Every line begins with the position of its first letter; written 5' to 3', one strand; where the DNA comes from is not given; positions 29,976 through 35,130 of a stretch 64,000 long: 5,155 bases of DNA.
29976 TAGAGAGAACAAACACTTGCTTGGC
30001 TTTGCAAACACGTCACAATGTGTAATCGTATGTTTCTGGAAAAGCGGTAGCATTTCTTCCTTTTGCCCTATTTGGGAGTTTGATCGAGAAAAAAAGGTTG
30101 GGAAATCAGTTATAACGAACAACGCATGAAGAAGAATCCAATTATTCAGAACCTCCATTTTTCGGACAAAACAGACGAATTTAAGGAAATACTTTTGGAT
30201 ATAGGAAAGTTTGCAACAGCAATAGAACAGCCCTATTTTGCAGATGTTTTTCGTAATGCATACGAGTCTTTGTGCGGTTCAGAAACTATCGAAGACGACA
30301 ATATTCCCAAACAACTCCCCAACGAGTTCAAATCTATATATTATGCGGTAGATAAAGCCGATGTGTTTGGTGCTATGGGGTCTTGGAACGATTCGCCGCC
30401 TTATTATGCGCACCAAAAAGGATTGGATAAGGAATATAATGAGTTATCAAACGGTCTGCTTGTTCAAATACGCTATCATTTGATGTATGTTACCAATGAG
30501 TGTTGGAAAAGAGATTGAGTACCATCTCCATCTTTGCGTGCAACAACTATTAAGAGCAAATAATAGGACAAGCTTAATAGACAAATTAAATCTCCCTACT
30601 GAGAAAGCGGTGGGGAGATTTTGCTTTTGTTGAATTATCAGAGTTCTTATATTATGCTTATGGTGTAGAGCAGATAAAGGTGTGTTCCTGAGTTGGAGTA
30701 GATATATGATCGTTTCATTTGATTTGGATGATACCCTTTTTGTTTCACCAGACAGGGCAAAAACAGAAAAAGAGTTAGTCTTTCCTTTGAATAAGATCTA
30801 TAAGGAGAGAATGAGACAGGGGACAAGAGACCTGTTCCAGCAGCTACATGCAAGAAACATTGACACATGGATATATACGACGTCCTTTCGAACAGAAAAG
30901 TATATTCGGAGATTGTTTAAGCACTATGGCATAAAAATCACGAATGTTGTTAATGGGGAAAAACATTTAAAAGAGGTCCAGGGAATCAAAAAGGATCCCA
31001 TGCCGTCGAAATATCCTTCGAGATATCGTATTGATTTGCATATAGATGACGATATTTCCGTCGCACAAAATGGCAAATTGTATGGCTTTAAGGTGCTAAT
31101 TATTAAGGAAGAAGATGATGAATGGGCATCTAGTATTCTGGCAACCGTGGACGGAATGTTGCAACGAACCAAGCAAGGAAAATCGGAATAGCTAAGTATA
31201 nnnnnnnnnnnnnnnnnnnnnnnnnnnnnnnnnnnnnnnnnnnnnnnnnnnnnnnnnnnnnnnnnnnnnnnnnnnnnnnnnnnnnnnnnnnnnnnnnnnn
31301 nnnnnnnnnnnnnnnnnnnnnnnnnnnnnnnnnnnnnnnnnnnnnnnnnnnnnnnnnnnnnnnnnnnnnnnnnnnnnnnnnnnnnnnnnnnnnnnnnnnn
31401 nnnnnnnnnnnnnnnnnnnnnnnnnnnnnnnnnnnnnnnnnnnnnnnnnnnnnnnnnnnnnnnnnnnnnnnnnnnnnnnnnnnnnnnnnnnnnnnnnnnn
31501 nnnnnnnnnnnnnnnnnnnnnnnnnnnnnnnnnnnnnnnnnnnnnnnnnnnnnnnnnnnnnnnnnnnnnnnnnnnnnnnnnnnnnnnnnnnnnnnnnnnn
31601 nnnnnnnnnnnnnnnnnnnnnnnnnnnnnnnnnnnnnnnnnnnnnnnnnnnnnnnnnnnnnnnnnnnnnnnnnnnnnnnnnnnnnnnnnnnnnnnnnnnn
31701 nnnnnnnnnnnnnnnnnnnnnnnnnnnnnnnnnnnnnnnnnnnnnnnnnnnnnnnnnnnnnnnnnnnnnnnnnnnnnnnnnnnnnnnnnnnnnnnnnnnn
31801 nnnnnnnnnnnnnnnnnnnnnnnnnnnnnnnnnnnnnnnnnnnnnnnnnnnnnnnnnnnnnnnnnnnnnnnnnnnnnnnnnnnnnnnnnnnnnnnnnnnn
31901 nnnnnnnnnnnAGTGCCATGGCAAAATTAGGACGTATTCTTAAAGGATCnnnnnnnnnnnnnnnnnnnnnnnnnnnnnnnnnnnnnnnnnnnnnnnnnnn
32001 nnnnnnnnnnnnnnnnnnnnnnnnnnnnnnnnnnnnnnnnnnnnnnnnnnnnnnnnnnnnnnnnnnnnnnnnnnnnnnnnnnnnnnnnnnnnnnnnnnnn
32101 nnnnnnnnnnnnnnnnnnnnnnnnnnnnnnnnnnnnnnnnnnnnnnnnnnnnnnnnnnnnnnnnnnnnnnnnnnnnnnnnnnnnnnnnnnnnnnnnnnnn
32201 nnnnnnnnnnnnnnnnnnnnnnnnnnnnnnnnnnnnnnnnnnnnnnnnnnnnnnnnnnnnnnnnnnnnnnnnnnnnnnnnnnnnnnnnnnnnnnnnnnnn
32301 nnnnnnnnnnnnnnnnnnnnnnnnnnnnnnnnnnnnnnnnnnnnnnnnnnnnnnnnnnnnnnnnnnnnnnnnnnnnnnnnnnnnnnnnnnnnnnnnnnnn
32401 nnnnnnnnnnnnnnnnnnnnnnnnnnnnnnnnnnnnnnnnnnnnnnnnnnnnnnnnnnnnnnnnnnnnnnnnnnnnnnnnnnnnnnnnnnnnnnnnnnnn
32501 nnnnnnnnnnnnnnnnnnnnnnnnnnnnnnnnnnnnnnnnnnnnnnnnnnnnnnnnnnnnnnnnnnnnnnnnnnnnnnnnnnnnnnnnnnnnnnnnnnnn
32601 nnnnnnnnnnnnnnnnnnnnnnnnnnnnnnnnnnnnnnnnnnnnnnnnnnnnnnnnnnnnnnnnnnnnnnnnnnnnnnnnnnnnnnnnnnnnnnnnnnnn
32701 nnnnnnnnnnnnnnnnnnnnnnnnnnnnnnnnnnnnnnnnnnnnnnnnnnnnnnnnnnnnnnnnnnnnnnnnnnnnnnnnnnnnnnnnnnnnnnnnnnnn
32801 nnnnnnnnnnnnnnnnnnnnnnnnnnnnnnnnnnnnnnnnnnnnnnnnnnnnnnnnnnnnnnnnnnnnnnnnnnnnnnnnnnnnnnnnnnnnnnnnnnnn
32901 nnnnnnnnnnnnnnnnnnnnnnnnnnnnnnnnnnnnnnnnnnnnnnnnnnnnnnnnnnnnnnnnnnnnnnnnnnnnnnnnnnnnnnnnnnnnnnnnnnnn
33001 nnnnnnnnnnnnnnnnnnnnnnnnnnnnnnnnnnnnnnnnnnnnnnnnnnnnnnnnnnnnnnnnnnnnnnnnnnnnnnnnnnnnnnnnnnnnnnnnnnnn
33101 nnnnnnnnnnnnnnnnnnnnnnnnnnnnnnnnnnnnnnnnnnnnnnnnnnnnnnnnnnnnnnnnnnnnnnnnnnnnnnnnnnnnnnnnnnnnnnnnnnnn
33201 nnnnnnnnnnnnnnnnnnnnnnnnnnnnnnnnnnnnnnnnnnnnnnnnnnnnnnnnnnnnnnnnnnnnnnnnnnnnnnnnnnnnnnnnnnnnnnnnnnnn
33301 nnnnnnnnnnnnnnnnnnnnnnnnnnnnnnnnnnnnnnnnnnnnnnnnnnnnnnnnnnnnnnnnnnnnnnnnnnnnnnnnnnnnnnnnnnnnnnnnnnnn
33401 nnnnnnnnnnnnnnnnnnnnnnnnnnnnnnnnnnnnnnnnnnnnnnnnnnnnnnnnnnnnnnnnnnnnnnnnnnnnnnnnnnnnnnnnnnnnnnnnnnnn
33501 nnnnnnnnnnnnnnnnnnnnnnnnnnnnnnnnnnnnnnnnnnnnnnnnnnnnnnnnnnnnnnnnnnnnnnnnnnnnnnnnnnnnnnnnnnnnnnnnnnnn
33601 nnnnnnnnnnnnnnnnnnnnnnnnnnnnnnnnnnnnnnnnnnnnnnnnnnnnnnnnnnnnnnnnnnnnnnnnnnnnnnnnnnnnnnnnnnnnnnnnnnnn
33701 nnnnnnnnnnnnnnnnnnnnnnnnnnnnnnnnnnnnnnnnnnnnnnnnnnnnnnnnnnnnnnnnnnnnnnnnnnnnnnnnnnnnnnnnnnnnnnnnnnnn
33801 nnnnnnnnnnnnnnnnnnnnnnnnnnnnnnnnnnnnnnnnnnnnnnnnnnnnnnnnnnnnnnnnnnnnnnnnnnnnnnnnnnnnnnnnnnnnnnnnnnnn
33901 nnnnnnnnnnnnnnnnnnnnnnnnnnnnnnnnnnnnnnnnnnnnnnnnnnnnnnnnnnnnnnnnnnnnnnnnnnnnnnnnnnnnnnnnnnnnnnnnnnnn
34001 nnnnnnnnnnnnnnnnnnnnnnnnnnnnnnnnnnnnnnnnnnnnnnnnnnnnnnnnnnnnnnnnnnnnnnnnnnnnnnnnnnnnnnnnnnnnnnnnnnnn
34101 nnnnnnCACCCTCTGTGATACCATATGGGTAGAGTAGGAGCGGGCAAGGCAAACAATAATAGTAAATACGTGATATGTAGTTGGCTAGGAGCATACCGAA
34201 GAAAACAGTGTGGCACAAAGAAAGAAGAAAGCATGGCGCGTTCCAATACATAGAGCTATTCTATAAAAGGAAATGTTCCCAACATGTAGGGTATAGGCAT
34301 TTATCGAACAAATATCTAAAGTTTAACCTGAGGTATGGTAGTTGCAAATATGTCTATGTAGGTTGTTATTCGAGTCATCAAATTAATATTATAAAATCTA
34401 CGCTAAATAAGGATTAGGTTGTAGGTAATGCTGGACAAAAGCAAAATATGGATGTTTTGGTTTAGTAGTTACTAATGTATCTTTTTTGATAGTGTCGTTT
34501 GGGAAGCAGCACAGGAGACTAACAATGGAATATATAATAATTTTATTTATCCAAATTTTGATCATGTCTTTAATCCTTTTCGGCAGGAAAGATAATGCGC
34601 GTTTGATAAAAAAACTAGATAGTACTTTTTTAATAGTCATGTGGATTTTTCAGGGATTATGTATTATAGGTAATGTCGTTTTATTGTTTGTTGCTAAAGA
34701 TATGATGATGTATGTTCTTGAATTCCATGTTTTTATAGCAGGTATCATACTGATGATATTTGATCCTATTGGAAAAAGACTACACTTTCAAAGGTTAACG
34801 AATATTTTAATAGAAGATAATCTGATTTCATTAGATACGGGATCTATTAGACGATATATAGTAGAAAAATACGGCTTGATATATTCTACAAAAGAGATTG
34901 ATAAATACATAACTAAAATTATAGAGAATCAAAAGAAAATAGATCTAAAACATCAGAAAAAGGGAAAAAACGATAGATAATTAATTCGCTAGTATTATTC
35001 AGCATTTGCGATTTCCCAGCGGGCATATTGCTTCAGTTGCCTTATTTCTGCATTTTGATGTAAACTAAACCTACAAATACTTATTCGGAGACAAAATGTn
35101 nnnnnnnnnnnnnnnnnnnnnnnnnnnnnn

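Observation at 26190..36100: AT-rich accessory island of about 10 kb between ppdK and a DedA-family gene, packed with regulators, orphan small proteins, a toxin/immunity cassette and a TIR gene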

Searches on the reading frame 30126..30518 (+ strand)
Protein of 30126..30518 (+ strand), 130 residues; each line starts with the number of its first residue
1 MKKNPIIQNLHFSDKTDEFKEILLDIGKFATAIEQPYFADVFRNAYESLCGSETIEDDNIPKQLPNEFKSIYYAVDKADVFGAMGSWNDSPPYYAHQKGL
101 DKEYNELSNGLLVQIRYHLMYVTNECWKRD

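Call 6: search_protein_families(library=pfam, max_evalue=0.01, proteins=[window:30126-30518:+])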
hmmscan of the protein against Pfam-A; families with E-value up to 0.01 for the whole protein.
window:30126-30518:+ (130 aa): 0 families

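Call 8: search_protein_families(library=padloc, max_evalue=0.01, proteins=[window:30126-30518:+])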
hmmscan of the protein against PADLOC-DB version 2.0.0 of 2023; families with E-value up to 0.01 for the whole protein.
window:30126-30518:+ (130 aa): 0 families

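Call 10: search_protein_families(library=ncbifam, max_evalue=0.01, proteins=[window:30126-30518:+])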
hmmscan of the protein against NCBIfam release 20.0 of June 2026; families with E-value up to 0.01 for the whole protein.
window:30126-30518:+ (130 aa): 0 families

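Call 48: search_protein_families(library=phrogs, max_evalue=0.001, proteins=[window:30126-30518:+])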
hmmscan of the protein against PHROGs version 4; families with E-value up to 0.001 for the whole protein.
window:30126-30518:+ (130 aa): 0 families

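Call 73: search_protein_families(library=pfam, max_evalue=1, proteins=[window:30126-30518:+])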
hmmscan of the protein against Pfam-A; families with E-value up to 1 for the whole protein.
window:30126-30518:+ (130 aa): 1 family
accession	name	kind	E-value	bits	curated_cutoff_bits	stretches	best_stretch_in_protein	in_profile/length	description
PF22294.1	DUF6966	-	0.16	12.5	27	1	80-94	33-47/53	Domain of unknown function (DUF6966)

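Call 104: search_solved_structures(query=window:30126-30518:+, max_evalue=1)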
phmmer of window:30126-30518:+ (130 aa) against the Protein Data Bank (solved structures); distinct sequences matched with E-value up to 1: 1.
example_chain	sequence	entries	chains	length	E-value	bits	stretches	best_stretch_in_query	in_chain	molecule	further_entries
7w5z_C3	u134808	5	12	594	0.2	15.2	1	2-49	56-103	Ymf68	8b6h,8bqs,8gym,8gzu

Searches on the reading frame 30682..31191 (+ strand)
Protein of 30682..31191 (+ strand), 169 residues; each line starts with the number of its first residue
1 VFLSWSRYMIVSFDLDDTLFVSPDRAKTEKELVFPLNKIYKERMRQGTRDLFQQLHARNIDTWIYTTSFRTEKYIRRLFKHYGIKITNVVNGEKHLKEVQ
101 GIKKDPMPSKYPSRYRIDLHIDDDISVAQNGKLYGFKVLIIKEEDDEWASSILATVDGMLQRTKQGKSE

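Call 6: search_protein_families(library=pfam, max_evalue=0.01, proteins=[window:30682-31191:+])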
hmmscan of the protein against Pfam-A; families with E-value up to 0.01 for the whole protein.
window:30682-31191:+ (169 aa): 2 families
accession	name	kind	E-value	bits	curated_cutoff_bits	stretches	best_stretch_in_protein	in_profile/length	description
PF17044.10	BPTA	-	0.00012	22.3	27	1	64-146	32-106/196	Borrelial persistence in ticks protein A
PF00702.32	Hydrolase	-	0.003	18.4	26.4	0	43-83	96-136/191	haloacid dehalogenase-like hydrolase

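Call 8: search_protein_families(library=padloc, max_evalue=0.01, proteins=[window:30682-31191:+])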
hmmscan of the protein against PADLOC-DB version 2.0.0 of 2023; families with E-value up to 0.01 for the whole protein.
window:30682-31191:+ (169 aa): 0 families

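Call 10: search_protein_families(library=ncbifam, max_evalue=0.01, proteins=[window:30682-31191:+])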
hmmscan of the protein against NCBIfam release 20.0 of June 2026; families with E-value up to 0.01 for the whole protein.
window:30682-31191:+ (169 aa): 0 families

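Call 48: search_protein_families(library=phrogs, max_evalue=0.001, proteins=[window:30682-31191:+])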
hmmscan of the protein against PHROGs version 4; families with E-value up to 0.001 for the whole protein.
window:30682-31191:+ (169 aa): 1 family
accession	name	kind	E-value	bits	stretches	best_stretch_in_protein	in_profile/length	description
phrog_415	-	other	9.1e-05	23.2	1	7-146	20-169/218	polynucleotide kinase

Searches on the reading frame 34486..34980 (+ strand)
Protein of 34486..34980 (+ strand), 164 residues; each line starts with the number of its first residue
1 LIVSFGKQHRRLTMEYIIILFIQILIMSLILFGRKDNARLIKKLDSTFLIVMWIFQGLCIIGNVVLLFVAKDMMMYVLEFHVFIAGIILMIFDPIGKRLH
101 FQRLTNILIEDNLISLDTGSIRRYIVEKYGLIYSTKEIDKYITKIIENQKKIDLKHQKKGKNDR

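Call 7: search_protein_families(library=pfam, max_evalue=0.01, proteins=[window:34486-34980:+])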
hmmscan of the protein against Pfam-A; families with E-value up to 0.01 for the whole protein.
window:34486-34980:+ (164 aa): 0 families

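Call 9: search_protein_families(library=padloc, max_evalue=0.01, proteins=[window:34486-34980:+])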
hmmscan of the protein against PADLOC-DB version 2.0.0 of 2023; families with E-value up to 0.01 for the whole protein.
window:34486-34980:+ (164 aa): 0 families

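Call 47: search_protein_families(library=pfam, max_evalue=0.05, proteins=[window:34525-34980:+])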
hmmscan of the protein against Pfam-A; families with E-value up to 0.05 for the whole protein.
window:34525-34980:+ (151 aa): 0 families

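Call 48: search_protein_families(library=phrogs, max_evalue=0.001, proteins=[window:34525-34980:+])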
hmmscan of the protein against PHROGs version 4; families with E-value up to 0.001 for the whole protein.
window:34525-34980:+ (151 aa): 0 families

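Call 73: search_protein_families(library=pfam, max_evalue=1, proteins=[window:34525-34980:+])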
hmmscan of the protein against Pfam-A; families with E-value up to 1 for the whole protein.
window:34525-34980:+ (151 aa): 0 families
